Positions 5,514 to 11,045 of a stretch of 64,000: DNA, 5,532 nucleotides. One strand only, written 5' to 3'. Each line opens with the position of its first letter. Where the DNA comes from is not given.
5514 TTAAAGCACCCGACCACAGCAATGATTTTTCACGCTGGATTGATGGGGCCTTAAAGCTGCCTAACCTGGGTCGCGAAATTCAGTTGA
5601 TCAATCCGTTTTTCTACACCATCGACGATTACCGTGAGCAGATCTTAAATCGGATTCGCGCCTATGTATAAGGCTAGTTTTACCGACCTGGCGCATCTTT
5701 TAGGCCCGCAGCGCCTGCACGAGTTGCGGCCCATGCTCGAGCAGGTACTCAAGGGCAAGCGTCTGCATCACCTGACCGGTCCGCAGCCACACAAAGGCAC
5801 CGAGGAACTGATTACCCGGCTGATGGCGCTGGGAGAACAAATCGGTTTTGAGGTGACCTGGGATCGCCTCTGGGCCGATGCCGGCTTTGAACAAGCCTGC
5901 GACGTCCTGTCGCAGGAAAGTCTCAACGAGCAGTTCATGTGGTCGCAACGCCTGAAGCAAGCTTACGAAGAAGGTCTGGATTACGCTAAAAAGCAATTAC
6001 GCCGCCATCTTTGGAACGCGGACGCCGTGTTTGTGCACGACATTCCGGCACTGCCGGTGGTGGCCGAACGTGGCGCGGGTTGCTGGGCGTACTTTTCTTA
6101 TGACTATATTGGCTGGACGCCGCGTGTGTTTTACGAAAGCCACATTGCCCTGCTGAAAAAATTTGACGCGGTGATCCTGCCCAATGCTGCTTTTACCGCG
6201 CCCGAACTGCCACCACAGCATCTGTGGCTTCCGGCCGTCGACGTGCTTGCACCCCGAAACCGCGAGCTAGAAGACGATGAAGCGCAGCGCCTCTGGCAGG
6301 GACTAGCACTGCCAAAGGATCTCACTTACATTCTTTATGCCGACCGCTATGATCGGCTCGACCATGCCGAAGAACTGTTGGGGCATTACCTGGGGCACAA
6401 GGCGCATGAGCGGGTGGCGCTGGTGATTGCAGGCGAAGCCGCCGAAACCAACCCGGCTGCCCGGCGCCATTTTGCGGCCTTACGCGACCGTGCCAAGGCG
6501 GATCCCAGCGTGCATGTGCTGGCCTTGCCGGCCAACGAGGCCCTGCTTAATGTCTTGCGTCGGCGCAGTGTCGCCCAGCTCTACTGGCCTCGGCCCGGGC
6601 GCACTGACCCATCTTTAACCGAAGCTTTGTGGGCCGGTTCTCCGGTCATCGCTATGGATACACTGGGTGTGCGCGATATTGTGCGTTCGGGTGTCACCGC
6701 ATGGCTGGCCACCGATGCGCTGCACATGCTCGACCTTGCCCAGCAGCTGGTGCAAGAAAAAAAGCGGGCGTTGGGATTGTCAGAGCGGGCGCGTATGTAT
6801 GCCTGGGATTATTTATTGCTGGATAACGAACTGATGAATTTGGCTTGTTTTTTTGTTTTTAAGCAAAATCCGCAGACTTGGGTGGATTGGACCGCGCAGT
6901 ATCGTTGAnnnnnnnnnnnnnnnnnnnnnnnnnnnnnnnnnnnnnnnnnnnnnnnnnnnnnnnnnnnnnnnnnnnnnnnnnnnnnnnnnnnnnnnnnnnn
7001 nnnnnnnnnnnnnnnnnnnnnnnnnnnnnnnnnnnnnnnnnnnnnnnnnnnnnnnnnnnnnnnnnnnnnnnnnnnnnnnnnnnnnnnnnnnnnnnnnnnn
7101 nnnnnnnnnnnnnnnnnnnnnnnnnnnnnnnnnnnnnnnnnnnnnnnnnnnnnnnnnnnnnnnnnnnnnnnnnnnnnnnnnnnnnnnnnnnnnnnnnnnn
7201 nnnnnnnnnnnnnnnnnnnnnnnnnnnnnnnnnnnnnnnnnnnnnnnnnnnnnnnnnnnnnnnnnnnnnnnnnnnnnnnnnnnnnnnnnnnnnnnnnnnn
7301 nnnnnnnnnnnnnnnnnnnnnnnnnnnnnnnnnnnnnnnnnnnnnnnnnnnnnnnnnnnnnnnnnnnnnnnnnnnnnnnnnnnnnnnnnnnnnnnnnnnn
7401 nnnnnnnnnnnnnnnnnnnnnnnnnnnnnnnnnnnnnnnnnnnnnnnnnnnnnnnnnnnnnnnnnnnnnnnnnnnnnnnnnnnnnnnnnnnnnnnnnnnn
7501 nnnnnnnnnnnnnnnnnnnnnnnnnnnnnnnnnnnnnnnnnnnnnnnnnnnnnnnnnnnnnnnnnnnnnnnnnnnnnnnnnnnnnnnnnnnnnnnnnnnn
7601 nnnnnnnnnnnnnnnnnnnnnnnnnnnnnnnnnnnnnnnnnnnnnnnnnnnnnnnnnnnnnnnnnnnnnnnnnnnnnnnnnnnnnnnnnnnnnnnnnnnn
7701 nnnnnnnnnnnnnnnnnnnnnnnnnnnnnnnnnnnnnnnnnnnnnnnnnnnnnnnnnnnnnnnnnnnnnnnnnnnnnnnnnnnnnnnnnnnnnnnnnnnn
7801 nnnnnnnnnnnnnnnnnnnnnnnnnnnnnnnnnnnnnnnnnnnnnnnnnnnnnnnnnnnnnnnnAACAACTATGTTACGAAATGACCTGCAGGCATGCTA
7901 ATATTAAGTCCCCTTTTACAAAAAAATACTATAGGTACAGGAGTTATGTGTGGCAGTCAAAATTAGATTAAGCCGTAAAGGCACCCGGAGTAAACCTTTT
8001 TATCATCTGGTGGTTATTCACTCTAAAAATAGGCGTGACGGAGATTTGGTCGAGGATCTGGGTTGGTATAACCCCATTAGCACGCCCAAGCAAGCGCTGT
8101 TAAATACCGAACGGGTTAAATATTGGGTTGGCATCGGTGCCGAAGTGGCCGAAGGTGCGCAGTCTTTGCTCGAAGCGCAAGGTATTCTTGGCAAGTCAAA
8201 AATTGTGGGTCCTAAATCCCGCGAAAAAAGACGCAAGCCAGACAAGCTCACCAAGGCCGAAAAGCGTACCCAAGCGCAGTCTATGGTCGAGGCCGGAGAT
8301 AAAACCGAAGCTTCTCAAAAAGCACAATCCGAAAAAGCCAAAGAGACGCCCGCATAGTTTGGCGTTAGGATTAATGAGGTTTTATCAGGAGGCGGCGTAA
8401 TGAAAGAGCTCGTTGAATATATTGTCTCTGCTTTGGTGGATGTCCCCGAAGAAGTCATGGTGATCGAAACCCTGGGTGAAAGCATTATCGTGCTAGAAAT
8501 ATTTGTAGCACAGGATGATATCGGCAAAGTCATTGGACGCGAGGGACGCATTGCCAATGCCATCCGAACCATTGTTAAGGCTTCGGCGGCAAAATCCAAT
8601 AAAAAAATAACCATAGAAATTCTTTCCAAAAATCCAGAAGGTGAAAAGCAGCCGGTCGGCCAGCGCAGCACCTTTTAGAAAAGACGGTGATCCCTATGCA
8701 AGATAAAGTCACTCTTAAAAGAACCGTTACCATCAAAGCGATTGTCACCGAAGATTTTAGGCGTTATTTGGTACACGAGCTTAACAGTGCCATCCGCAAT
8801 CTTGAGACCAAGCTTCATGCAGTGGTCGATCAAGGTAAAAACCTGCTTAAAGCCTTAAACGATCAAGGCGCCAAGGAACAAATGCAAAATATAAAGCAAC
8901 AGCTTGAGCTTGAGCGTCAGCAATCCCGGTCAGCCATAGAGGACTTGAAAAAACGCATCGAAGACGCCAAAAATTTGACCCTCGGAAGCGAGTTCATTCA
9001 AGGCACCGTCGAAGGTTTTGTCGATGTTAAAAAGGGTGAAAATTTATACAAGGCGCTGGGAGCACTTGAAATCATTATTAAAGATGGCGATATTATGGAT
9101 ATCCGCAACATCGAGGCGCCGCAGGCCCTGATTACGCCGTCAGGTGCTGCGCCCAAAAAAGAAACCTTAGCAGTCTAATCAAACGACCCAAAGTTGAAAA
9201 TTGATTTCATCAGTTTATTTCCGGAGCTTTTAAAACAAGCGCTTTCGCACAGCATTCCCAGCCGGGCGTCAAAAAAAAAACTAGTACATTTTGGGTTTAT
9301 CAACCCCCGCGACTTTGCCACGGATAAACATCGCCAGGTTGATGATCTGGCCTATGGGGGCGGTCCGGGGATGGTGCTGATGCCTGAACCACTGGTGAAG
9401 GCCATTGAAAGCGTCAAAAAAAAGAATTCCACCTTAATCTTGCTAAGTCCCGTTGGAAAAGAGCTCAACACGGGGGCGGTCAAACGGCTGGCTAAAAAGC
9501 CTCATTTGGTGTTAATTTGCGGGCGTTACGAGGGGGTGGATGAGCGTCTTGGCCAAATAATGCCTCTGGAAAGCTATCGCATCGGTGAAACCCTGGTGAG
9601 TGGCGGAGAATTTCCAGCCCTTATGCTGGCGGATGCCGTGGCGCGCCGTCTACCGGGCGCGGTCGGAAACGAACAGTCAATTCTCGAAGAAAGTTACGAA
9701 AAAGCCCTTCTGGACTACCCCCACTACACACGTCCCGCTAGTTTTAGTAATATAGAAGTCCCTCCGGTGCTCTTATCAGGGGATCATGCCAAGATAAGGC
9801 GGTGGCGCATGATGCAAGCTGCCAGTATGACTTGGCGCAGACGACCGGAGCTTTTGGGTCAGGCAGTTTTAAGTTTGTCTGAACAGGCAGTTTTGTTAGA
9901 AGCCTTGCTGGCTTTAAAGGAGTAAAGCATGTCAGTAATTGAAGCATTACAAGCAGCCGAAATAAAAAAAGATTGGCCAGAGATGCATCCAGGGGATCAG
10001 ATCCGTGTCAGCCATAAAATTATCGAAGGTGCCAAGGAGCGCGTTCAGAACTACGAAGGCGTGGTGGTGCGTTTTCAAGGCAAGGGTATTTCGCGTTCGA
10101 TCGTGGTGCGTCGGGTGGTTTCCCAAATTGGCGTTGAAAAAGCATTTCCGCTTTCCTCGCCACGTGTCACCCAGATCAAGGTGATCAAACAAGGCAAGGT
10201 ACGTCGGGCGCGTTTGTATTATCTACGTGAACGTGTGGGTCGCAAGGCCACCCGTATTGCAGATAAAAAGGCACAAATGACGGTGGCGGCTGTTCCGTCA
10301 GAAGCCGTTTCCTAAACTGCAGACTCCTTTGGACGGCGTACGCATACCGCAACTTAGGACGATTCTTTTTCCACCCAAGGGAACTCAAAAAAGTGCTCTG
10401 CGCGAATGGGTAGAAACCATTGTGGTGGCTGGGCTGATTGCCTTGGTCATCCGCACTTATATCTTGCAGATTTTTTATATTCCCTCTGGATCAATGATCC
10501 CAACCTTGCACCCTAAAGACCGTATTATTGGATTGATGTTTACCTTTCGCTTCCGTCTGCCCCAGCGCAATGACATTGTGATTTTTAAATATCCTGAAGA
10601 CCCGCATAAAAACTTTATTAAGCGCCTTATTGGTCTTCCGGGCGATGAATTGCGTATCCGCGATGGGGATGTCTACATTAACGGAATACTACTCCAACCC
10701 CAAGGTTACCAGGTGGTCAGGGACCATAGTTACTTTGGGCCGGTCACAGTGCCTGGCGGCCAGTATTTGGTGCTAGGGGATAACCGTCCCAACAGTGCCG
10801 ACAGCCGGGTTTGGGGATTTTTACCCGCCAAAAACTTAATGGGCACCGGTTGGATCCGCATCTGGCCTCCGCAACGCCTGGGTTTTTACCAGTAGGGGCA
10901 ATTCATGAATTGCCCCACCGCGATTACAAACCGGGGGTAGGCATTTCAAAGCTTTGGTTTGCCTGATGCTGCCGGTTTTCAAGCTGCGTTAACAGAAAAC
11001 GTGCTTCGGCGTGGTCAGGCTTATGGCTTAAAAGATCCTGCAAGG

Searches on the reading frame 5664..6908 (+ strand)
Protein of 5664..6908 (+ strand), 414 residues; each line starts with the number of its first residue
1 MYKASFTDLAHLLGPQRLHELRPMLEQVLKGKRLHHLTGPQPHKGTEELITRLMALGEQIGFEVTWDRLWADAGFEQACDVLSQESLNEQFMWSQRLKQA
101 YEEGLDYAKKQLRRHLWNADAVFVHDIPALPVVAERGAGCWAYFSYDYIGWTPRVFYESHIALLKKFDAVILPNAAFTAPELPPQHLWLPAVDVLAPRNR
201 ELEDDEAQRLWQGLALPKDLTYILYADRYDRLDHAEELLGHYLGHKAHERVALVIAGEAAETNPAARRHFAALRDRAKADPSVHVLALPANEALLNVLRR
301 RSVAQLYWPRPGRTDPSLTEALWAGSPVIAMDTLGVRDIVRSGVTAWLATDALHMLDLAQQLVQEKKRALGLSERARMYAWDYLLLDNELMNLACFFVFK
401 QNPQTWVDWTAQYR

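Call 82: search_protein_families(library=pfam, proteins=[window:5664-6908:+], max_evalue=0.001)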
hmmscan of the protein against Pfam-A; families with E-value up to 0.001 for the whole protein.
window:5664-6908:+ (414 aa): 3 families
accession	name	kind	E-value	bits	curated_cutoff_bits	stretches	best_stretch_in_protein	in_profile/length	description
PF00534.26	Glycos_transf_1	-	6.6e-06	26.2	26.4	1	215-362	10-155/172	Glycosyl transferases group 1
PF13692.12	Glyco_trans_1_4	-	4.3e-05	24.2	27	1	248-362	32-139/142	Glycosyl transferases group 1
PF21269.3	TreT_GT1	-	0.00061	19.9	27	1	45-135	10-99/144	Trehalose synthase, N-terminal domain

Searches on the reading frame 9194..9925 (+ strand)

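Call 82: search_protein_families(library=pfam, proteins=[window:9194-9925:+], max_evalue=0.001)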
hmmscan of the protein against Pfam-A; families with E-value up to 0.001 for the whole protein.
window:9194-9925:+ (243 aa): 1 family
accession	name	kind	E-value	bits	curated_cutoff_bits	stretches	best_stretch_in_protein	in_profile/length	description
PF01746.26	tRNA_m1G_MT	-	9.7e-56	189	27.3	1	23-218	2-195/195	tRNA (Guanine-1)-methyltransferase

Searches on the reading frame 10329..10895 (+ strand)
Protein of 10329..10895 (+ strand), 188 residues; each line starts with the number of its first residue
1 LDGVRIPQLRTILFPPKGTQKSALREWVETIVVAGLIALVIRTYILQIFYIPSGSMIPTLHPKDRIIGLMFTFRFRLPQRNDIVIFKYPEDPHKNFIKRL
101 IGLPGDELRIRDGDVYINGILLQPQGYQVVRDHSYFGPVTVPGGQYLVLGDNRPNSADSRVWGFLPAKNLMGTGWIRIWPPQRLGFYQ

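Call 82: search_protein_families(library=pfam, proteins=[window:10329-10895:+], max_evalue=0.001)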
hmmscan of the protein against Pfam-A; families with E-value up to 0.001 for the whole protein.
window:10329-10895:+ (188 aa): 1 family
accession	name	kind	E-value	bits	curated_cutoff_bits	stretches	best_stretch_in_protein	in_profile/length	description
PF10502.14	Peptidase_S26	-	4.6e-46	157.3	22.9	1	24-179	1-168/168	Signal peptidase, peptidase S26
